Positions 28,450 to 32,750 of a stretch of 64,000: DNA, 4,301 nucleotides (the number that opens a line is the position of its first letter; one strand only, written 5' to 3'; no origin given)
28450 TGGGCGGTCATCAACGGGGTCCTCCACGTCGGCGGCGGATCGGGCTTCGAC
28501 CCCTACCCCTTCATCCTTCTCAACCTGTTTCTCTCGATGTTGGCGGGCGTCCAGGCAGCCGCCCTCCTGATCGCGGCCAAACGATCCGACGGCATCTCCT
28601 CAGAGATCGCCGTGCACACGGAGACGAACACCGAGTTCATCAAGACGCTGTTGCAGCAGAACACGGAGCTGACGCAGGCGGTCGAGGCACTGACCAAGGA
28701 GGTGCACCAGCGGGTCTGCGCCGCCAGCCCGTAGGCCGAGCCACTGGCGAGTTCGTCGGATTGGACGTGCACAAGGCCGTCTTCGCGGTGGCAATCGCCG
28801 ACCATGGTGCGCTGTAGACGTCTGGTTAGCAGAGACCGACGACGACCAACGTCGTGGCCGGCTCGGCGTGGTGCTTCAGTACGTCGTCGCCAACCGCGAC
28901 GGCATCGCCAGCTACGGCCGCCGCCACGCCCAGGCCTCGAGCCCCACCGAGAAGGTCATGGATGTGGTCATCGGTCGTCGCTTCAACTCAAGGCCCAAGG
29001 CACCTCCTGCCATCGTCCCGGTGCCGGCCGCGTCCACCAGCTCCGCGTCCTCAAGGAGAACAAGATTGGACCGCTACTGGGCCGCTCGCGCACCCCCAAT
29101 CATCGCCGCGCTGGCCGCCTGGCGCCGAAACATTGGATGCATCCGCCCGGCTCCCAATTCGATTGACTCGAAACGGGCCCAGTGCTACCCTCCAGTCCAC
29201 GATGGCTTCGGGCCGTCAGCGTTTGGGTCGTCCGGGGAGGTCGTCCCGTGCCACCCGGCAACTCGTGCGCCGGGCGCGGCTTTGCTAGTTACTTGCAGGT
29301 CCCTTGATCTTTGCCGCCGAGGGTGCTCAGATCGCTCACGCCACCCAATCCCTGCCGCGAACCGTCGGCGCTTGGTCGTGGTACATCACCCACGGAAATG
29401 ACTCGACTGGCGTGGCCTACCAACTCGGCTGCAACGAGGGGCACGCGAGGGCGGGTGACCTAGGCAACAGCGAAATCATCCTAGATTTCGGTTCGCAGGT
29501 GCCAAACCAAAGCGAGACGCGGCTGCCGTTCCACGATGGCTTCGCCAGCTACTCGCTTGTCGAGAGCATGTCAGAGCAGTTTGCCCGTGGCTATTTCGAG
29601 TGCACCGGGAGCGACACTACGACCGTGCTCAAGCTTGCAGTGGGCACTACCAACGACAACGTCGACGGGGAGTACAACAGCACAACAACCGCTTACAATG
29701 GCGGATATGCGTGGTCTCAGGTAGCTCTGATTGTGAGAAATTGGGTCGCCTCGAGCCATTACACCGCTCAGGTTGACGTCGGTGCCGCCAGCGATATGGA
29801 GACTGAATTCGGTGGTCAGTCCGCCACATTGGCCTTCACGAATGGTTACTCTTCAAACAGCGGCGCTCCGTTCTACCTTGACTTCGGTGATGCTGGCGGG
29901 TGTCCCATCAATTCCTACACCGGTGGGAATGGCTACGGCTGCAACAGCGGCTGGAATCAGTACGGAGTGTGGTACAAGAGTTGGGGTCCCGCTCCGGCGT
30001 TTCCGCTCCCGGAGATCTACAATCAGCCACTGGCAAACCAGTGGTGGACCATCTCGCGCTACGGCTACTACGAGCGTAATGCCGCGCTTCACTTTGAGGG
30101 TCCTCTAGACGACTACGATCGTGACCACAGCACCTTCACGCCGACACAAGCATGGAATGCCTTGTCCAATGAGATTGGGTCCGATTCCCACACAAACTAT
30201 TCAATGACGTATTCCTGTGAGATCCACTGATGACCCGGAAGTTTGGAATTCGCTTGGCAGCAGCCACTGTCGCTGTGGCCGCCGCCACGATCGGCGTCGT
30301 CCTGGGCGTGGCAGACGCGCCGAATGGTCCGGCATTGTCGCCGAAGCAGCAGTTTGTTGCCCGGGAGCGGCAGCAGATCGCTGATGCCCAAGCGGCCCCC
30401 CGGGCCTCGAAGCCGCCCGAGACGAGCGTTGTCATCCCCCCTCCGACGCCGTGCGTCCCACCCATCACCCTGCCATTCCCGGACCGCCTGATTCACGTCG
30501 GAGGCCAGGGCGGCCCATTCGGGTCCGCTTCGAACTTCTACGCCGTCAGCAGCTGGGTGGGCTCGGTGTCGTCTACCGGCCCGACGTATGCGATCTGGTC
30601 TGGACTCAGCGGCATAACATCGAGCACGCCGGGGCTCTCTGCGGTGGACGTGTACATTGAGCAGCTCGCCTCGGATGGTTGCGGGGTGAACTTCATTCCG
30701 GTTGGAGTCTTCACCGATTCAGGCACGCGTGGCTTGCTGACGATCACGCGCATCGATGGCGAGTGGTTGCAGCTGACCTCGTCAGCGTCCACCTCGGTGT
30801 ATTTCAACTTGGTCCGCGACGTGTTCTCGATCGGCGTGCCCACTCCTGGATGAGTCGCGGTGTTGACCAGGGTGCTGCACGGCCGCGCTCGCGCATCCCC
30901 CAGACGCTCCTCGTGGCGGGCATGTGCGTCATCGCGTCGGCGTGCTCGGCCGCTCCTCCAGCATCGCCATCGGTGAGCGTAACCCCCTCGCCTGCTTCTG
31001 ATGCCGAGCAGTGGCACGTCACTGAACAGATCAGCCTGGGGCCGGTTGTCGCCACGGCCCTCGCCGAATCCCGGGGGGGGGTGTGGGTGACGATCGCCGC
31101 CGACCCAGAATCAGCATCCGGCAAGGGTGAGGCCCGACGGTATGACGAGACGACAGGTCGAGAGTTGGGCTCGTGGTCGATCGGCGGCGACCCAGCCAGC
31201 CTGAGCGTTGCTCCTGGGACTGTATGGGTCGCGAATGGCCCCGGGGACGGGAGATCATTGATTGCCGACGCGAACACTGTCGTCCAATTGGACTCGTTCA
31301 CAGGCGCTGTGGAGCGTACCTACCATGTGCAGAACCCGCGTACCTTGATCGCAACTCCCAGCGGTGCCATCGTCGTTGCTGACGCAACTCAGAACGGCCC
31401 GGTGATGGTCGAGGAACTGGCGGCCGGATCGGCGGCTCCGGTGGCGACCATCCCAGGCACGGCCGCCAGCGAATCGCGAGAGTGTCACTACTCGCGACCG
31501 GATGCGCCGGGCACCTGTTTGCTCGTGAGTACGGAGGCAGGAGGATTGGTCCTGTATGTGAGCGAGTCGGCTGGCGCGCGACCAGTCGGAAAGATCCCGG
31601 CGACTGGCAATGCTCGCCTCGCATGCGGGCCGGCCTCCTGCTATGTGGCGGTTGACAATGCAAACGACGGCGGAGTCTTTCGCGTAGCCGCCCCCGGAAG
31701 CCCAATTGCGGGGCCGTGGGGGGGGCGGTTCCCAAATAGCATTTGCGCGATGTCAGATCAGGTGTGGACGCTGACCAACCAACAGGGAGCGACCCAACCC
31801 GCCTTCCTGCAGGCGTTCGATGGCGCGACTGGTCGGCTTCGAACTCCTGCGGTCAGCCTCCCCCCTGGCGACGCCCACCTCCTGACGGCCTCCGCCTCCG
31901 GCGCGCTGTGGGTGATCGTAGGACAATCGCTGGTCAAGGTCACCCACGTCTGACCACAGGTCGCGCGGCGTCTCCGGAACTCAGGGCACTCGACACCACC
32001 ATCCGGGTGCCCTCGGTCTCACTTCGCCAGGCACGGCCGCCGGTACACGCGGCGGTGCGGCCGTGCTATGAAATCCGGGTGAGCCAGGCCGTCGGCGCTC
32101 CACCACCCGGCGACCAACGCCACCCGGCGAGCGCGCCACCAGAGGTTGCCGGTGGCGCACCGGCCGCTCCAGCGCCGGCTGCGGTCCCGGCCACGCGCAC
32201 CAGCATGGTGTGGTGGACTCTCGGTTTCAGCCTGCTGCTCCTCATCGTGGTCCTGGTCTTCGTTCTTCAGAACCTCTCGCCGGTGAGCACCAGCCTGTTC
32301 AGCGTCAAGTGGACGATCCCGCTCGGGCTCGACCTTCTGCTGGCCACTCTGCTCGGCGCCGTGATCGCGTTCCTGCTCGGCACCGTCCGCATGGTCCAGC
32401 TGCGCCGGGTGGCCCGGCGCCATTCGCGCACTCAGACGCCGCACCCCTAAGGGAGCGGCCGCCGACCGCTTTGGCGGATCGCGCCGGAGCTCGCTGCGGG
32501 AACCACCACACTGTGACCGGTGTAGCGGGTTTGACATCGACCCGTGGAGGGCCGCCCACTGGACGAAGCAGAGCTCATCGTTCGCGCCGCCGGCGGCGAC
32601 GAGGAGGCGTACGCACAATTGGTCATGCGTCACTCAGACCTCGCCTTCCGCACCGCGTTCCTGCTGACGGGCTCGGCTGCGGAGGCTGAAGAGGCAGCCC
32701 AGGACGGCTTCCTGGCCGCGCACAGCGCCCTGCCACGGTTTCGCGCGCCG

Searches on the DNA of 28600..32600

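Call 120: search_rna_families(source=window, start=28600, end=32600, threshold=evalue, max_evalue=1)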
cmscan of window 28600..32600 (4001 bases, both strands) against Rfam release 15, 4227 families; matches with E-value up to 1: 1.
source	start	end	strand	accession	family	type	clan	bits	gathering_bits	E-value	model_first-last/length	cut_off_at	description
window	31908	31955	+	RF01134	sR30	Gene; snRNA; snoRNA; CD-box;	-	17.8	38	0.3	1-57/57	no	Small nucleolar RNA sR30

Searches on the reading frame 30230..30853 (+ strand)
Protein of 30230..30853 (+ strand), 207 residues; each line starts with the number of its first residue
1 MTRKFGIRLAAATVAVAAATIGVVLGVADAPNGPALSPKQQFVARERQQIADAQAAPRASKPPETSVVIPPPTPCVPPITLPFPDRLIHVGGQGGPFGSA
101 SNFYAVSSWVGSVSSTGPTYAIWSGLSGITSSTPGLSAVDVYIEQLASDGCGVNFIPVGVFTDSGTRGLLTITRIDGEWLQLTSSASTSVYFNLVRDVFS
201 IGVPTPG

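Call 7: search_protein_families(library=pfam, proteins=[window:30230-30853:+], max_evalue=0.1)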
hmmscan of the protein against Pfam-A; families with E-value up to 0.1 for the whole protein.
window:30230-30853:+ (207 aa): 1 family
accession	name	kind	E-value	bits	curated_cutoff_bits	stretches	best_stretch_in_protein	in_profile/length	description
PF25737.1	Herpes_US8A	-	0.002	18.9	27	1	34-77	28-71/124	Herpesvirus US8.5 protein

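Call 8: search_protein_families(library=ncbifam, proteins=[window:30230-30853:+], max_evalue=0.1)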
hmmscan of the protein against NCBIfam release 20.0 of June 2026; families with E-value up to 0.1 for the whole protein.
window:30230-30853:+ (207 aa): 0 families

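Call 10: find_homologous_proteins(query=window:30230-30853:+)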
Query window:30230-30853:+ (207 aa): 3 proteins with E <= 0.001 among 2124 candidates.
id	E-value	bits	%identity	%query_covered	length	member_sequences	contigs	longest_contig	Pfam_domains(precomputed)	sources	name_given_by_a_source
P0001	2.5e-119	414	99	93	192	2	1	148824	-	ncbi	ncbi:MAG: hypothetical protein ACRENL_03070 [Candidatus Dormibacteria bacterium]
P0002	6.9e-69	250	57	99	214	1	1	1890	-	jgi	jgi:hypothetical protein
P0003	9.9e-56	207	54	97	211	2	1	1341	-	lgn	-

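Call 12: find_encoding_contigs(protein=P0002, flank=10000)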
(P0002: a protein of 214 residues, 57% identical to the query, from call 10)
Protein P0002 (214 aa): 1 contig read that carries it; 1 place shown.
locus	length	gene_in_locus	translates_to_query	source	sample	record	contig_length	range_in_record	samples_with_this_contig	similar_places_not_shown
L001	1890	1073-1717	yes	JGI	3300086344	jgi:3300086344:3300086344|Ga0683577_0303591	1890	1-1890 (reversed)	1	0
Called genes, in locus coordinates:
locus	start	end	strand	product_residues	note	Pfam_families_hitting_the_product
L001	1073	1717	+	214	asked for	-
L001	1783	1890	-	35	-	?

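Call 13: find_encoding_contigs(protein=P0003, flank=10000)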
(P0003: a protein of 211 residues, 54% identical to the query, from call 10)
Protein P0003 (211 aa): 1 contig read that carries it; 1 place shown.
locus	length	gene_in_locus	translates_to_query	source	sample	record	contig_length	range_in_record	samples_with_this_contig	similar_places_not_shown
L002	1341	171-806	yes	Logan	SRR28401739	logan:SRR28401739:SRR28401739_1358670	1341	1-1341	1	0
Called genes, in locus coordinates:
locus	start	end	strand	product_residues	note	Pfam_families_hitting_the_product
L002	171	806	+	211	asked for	-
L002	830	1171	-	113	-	PF18480:DUF5615 (weak)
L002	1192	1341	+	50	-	?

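Call 14: find_encoding_contigs(protein=P0001, flank=10000)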
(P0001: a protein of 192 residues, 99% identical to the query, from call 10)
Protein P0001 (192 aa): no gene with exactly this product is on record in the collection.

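Call 25: find_related_loci(query=A1, collection=genome_contigs, flank=10000)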
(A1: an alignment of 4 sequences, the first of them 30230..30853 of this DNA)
Query A1 (207 aa) in genome_contigs; peptide patterns used: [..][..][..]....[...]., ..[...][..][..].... (x = any residue, [..] = any of these).
63 stretches matched a pattern; 2 encode a relative of the query (tblastn E <= 1e-3); 2 distinct loci.
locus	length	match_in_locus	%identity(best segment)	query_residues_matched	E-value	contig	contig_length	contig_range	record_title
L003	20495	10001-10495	53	35-200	8e-51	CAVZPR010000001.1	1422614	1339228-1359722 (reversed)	MAG: Candidatus Dormibacteraeota bacterium isolate MFD09603.bin.2.40 genome assembly, contig: contig_10890, whole genome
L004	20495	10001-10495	52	35-200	2e-50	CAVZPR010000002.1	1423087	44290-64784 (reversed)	MAG: Candidatus Dormibacteraeota bacterium isolate MFD09603.bin.2.40 genome assembly, contig: contig_18431, whole genome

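Call 57: search_solved_structures(query=A6, max_evalue=10)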
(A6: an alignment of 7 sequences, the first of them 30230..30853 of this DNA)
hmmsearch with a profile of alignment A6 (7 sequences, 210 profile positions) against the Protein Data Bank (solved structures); distinct sequences matched with E-value up to 10: 2.
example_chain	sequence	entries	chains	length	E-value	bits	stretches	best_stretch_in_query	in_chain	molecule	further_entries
4l7a_A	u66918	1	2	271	0.19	14.6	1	163-205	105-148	Uncharacterized protein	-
2di8_A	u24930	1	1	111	1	12.1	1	129-169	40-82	Filamin-B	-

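Call 64: predict_structure(alignment_id=A1)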
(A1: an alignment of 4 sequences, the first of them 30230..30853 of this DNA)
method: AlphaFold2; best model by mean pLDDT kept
length: 207 residues; sequences in the alignment: 4
mean_pLDDT: 60.4   pTM: 0.50
mean pLDDT of the five models: 60.4, 57.0, 55.1, 51.8, 45.5
residues with pLDDT >= 90: 0; 70-90: 61; 50-70: 91; < 50: 55
segments of 3 or more residues with pLDDT < 50: 1-32, 92-96, 98-103, 113-115, 125-129
pLDDT, mean of each block of 10 residues (from residue 1): 36 35 34 53 65 58 59 65 61 45 55 55 53 61 73 74 72 83 81 84 70
secondary structure, 60 per line:
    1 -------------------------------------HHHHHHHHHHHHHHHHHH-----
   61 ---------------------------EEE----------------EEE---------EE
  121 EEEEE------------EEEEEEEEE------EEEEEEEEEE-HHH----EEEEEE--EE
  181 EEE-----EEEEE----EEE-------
elements in order: H38-55 E88-90 E107-109 E119-125 E138-146 E153-162 E171-176 E179-183 E189-193 E198-200

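Call 65: search_protein_representatives(alignment_id=A1)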
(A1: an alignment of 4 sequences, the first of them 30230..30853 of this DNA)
Query: 4 sequences, 210 profile positions. Proteins with E-value up to 0.001 (for the whole library): 111; up to 1e-10: 30; up to 1e-30: 8. The best 111 are listed.
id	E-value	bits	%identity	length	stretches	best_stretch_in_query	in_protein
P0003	4.8e-103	359.2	-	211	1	1-209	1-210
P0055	1.5e-56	207.3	-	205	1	9-208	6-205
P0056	1.4e-49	184.6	-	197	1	8-204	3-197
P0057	1.3e-47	178.1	-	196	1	22-209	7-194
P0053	7.1e-44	165.9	-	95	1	114-208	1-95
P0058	1.5e-42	161.6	-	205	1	8-204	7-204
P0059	6.2e-42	159.6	-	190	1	25-207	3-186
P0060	2.6e-33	131.4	-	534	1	63-208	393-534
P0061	3.9e-30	121.0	-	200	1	15-206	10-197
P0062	9.4e-27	110.0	-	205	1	1-206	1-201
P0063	1.4e-21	93.1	-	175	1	34-209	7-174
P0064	3.0e-20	88.8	-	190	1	18-204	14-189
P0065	2.0e-19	86.0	-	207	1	10-206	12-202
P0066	2.1e-19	86.0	-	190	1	49-204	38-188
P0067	6.0e-19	84.5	-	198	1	2-203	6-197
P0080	8.7e-11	57.8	-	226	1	16-203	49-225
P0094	9.0e-08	48.0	-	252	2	40-204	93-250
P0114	3.0e-06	43.0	-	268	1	27-204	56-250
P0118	4.2e-06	42.5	-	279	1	43-201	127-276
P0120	4.4e-06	42.5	-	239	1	9-203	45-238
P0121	4.7e-06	42.4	-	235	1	58-203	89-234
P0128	1.1e-05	41.2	-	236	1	43-205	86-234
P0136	3.9e-05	39.4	-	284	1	40-203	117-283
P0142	9.7e-05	38.1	-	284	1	103-203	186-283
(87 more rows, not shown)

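Call 66: search_protein_families(library=pfam, proteins=[P0060, P0094, P0114, P0118, P0136, P0142, P0120, P0121, P0128, P0080], max_evalue=0.01)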
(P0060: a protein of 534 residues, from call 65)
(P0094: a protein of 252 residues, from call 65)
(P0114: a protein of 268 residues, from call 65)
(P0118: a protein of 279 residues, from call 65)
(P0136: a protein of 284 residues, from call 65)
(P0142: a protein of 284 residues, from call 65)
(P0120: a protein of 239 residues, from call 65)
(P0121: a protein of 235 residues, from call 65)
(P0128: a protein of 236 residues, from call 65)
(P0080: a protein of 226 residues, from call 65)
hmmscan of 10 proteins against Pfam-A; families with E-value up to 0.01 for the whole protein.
P0060 (534 aa): 0 families

P0094 (252 aa): 0 families

P0114 (268 aa): 0 families

P0118 (279 aa): 0 families

P0136 (284 aa): 0 families

P0142 (284 aa): 0 families

P0120 (239 aa): 0 families

P0121 (235 aa): 0 families

P0128 (236 aa): 0 families

P0080 (226 aa): 0 families

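Call 79: search_protein_families(library=phrogs, proteins=[window:30230-30853:+], max_evalue=0.1)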
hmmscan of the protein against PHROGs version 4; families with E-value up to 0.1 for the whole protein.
window:30230-30853:+ (207 aa): 0 families

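Call 80: search_protein_families(library=padloc, proteins=[window:30230-30853:+], max_evalue=0.1)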
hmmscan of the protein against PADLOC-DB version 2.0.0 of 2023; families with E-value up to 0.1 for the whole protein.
window:30230-30853:+ (207 aa): 0 families

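Call 81: fold_search(model_id=the predicted structure, library=pdb)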
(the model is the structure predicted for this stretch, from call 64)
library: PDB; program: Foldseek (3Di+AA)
matches with E <= 10: 734; with E <= 0.001: 0
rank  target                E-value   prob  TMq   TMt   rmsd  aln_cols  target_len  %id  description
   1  8uo1_B                1.5e-01  0.30  0.23  0.16  19.6       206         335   14  CryoEM structure of beta-2-adrenergic receptor in complex with GTP-bound Gs heterotrimer (Class Q) (released 2024-03-06)
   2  4s37_A                1.5e-01  0.21  0.12  0.15  10.6        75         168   16  Crystal structure of R2 pyocin membrane-piercing spike (released 2016-01-27)
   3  4s37_P                2.4e-01  0.16  0.12  0.15  10.8        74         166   15  Crystal structure of R2 pyocin membrane-piercing spike (released 2016-01-27)
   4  8a3t_C                2.6e-01  0.41  0.23  0.04   6.2        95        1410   12  S. cerevisiae APC/C-Cdh1 complex (released 2022-08-31)
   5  3mmy_C                3.3e-01  0.84  0.27  0.17   3.2        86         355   14  Structural and functional analysis of the interaction between the nucleoporin Nup98 and the mRNA export factor Rae1 (released 2010-06-02)
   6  3hrp                  3.5e-01  0.63  0.25  0.14   4.5        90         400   20  Crystal structure of Structural genomics protein of unknown function (NP_812590.1) from Bacteroides thetaiotaomicron VPI (released 2009-08-04)
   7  7q3e_A                3.7e-01  0.82  0.33  0.14   3.9       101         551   11  Structure of the mouse CPLANE-RSG1 complex (released 2022-04-06)
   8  8bbg_A                3.7e-01  0.21  0.20  0.04   9.9       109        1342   10  Structure of the IFT-A complex; anterograde IFT-A train model (released 2022-12-21)
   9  4s37_I                3.7e-01  0.15  0.12  0.14  10.5        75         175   16  Crystal structure of R2 pyocin membrane-piercing spike (released 2016-01-27)
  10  8a5y_C                3.9e-01  0.35  0.23  0.04   5.9        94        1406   12  S. cerevisiae apo unphosphorylated APC/C. (released 2022-08-31)
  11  4s37_M                4.1e-01  0.14  0.12  0.14  10.5        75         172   16  Crystal structure of R2 pyocin membrane-piercing spike (released 2016-01-27)
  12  4s37_D                4.1e-01  0.14  0.12  0.14  10.6        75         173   16  Crystal structure of R2 pyocin membrane-piercing spike (released 2016-01-27)
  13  4s37_H                4.1e-01  0.14  0.12  0.14  10.6        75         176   16  Crystal structure of R2 pyocin membrane-piercing spike (released 2016-01-27)
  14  6j7m_N                4.1e-01  0.14  0.12  0.13  13.5        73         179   11  Complex structure of the Pseudomonas aeruginosa rhamnosyltransferase EarP with the acceptor elongation factor EF-P (released 2019-05-15)
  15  4s37_F                4.3e-01  0.14  0.12  0.14  10.6        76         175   16  Crystal structure of R2 pyocin membrane-piercing spike (released 2016-01-27)
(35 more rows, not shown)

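Call 105: find_related_loci(query=A6, collection=viral_contigs, flank=5000)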
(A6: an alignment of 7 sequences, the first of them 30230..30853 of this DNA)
Query A6 (207 aa) in viral_contigs; peptide patterns used: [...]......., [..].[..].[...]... (x = any residue, [..] = any of these).
25 stretches matched a pattern, but none encodes a relative of the query by tblastn (E <= 1e-3).

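Call 108: search_dna_similar(query=window:30230-30853:+, collection=plasmids, mode=protein, max_evalue=0.001, max_rows=15)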
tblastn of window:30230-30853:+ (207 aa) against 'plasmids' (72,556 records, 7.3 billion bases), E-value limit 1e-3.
No match.

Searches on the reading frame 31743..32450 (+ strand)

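Call 7: search_protein_families(library=pfam, proteins=[window:31743-32450:+], max_evalue=0.1)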
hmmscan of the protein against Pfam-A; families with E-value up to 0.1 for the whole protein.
window:31743-32450:+ (235 aa): 1 family
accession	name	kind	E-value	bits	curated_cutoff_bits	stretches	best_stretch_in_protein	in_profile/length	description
PF06305.16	LapA_dom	-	4.5e-08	33.3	28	1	176-229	1-54/64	Lipopolysaccharide assembly protein A domain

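Call 8: search_protein_families(library=ncbifam, proteins=[window:31743-32450:+], max_evalue=0.1)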
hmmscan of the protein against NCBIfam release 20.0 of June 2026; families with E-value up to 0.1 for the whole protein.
window:31743-32450:+ (235 aa): 1 family
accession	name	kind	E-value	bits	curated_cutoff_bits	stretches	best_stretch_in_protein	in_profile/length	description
TIGR01620.2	hyp_HI0043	subfamily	0.044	13.4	160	1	142-230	46-132/329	TIGR01620 family protein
